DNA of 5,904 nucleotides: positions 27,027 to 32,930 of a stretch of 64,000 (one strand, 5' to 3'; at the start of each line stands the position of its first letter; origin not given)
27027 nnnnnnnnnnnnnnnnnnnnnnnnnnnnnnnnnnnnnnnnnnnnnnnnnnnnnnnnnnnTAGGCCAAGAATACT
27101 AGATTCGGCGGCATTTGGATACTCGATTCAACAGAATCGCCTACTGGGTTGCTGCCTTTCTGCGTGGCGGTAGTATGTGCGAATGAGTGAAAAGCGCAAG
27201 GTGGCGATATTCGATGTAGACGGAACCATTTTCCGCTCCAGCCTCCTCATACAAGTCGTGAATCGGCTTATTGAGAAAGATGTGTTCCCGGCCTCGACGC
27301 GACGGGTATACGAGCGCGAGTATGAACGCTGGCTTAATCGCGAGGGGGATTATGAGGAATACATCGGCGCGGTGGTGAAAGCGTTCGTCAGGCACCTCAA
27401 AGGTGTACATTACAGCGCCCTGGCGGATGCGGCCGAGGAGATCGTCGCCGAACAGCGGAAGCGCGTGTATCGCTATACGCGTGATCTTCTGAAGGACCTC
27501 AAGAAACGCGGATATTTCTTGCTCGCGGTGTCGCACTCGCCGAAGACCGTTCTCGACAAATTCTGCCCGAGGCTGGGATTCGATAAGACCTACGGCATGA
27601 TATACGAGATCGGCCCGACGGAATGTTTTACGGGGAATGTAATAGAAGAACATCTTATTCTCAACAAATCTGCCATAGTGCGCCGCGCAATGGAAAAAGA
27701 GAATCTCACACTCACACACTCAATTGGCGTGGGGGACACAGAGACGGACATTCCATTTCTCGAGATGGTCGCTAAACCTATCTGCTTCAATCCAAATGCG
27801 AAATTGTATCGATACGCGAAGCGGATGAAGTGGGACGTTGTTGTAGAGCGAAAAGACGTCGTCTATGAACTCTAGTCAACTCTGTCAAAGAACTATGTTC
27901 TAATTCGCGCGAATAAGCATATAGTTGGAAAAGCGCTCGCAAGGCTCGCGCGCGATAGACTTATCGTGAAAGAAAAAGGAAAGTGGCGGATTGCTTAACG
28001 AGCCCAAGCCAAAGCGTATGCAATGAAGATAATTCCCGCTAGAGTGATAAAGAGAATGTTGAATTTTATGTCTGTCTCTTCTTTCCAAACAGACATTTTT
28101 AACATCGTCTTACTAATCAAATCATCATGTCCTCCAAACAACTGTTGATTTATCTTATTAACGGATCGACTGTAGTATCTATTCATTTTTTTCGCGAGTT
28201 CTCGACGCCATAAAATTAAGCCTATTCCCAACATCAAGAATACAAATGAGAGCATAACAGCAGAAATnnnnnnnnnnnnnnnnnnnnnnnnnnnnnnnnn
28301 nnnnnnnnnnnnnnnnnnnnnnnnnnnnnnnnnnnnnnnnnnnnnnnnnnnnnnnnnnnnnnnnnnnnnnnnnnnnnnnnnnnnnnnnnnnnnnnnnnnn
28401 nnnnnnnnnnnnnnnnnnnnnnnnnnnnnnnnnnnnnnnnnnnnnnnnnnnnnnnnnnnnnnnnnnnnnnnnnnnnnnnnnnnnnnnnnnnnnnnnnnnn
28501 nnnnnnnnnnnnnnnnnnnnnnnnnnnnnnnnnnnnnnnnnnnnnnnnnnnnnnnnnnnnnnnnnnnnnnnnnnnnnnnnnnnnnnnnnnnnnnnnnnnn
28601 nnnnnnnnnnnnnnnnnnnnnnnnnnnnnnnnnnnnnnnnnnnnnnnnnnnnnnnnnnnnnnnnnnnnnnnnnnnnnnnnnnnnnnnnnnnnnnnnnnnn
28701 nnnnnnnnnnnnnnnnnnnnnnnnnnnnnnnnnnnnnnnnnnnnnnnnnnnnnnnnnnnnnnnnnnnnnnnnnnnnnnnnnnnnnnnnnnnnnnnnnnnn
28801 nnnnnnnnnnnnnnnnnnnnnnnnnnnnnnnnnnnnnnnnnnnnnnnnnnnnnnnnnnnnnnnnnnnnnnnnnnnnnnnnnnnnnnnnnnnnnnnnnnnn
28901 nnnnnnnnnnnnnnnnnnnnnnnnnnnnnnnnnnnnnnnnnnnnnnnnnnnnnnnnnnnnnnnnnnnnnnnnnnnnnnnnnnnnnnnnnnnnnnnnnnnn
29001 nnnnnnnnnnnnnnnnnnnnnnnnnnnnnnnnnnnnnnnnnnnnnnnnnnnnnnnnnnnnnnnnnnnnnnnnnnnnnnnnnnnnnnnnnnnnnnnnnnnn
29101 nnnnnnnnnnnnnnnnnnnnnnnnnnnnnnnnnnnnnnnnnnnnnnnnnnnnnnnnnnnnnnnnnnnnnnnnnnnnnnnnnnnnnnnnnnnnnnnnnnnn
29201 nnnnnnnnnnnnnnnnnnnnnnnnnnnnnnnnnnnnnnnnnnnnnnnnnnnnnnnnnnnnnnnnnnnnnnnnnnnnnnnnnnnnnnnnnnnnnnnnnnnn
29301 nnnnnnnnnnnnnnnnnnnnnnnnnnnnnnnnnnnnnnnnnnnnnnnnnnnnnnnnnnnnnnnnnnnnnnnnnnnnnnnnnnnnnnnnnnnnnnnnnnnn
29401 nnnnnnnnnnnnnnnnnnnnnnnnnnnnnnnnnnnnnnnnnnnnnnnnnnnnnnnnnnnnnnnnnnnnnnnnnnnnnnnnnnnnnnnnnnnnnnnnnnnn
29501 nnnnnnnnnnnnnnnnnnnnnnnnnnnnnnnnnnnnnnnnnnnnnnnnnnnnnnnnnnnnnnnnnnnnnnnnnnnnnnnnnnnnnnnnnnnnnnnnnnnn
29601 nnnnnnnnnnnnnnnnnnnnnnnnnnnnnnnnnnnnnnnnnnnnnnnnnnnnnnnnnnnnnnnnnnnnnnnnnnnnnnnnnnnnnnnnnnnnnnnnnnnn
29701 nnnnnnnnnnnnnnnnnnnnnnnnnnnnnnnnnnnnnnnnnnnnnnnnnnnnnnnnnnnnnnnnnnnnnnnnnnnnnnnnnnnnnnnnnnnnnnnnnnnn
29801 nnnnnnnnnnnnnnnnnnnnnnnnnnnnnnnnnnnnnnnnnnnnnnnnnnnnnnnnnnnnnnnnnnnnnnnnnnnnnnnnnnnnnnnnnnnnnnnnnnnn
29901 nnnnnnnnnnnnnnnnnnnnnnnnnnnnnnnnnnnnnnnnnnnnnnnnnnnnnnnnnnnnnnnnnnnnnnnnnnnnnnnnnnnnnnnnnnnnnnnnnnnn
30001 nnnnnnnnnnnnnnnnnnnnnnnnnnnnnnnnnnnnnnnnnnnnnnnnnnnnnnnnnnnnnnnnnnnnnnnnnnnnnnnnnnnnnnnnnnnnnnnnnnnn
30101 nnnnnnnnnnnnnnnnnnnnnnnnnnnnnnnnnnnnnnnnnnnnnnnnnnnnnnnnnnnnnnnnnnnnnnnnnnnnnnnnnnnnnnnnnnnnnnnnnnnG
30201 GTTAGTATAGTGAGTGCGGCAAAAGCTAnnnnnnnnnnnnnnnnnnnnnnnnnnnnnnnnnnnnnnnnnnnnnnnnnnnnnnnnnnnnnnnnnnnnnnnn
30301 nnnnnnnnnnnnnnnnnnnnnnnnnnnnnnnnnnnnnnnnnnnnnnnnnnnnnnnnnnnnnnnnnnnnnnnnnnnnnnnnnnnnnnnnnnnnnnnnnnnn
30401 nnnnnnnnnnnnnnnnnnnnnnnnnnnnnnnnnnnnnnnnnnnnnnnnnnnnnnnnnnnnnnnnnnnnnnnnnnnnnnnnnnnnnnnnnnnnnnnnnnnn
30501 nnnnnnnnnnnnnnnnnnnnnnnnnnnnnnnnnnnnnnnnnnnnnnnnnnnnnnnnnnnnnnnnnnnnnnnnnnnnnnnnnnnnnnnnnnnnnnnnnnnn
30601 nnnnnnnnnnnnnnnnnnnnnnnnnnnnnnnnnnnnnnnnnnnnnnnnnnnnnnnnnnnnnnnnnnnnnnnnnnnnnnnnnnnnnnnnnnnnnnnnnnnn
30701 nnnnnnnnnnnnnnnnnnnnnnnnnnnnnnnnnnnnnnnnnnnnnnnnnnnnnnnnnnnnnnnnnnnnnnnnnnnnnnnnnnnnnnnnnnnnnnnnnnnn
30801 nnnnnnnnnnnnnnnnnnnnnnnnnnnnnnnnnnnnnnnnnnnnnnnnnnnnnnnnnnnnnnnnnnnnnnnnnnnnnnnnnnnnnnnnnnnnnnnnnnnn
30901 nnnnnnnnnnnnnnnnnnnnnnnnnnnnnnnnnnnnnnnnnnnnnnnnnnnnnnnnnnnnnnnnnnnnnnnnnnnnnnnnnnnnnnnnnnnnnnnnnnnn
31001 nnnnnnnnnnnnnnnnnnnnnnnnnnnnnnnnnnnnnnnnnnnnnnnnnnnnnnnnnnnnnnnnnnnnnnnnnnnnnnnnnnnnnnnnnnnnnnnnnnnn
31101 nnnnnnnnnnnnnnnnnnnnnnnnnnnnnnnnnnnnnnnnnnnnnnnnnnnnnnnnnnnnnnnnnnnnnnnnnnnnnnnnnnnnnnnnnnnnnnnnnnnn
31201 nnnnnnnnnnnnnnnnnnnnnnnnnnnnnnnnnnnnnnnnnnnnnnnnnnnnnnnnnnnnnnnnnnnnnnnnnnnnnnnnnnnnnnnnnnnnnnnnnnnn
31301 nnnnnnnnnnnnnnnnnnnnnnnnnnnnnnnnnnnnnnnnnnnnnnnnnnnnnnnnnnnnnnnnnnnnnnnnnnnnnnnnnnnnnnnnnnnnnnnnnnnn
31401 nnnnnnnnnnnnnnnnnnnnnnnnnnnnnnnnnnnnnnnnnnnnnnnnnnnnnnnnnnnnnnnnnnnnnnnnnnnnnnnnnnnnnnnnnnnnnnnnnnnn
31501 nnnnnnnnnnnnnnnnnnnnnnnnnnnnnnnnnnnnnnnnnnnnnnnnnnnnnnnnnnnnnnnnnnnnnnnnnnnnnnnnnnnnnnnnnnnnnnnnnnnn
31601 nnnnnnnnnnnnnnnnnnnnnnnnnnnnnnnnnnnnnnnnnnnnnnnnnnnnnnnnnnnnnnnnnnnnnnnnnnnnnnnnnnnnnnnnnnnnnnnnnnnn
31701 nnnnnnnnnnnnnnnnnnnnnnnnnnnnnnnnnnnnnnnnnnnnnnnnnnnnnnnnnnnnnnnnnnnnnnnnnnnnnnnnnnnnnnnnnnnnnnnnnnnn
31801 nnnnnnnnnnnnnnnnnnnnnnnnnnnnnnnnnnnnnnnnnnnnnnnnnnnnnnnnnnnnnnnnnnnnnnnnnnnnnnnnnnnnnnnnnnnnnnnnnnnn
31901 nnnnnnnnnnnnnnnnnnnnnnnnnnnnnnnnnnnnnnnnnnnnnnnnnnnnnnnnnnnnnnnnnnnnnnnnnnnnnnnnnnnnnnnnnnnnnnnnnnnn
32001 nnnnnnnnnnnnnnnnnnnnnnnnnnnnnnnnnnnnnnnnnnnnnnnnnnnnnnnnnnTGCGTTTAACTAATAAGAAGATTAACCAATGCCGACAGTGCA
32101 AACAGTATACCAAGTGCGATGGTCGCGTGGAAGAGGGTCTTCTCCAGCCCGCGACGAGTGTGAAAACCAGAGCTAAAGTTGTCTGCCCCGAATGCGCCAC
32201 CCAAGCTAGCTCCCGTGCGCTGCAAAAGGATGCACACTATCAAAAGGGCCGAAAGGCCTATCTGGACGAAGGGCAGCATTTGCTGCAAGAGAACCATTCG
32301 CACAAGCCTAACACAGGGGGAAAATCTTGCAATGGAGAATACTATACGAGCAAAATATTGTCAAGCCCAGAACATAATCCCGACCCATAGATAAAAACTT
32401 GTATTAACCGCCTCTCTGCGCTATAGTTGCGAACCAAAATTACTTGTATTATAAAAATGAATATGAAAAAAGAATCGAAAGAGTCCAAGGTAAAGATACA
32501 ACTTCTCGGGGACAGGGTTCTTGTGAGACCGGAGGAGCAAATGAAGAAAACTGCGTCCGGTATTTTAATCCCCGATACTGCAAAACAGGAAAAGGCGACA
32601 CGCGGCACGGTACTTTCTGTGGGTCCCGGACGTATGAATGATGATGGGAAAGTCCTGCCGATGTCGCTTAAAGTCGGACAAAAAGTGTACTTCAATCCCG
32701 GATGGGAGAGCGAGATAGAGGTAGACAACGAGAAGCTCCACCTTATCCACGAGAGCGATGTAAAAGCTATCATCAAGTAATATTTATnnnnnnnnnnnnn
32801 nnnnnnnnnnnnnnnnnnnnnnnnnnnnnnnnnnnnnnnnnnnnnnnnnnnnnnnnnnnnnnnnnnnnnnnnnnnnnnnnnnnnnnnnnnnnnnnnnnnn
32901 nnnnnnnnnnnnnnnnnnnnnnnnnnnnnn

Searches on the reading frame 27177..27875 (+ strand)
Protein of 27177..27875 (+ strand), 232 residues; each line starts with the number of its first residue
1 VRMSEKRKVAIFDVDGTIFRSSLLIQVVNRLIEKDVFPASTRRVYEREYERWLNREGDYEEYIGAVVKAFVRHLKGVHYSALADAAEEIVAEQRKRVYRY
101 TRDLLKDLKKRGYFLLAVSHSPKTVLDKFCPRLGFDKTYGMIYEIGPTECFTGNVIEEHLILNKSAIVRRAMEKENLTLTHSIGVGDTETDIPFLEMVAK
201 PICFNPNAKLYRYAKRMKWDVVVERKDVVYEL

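Call 17: search_protein_families(library=pfam, proteins=[window:27177-27875:+], max_evalue=0.001)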
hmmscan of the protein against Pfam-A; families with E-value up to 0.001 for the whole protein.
window:27177-27875:+ (232 aa): 3 families
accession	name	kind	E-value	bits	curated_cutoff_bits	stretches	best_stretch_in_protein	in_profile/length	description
PF12710.13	HAD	-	2.8e-15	57.7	27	1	10-196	1-189/189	haloacid dehalogenase-like hydrolase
PF00702.32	Hydrolase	-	2.4e-14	54.6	26.4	1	8-196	2-188/191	haloacid dehalogenase-like hydrolase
PF13419.12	HAD_2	-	3.6e-09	37.4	23.8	1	11-192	2-165/178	Haloacid dehalogenase-like hydrolase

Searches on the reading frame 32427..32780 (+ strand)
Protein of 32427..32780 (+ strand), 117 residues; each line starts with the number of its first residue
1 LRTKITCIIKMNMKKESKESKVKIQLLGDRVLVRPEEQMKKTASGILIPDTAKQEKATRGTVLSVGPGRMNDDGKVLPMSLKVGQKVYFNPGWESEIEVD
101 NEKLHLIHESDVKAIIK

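Call 5: search_protein_families(library=pfam, proteins=[window:32427-32780:+], max_evalue=1)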
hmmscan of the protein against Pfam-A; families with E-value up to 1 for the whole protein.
window:32427-32780:+ (117 aa): 1 family
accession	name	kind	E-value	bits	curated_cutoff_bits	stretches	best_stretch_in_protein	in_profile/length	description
PF00166.26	Cpn10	-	1.2e-27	96.1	21.1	1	23-116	1-93/93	Chaperonin 10 Kd subunit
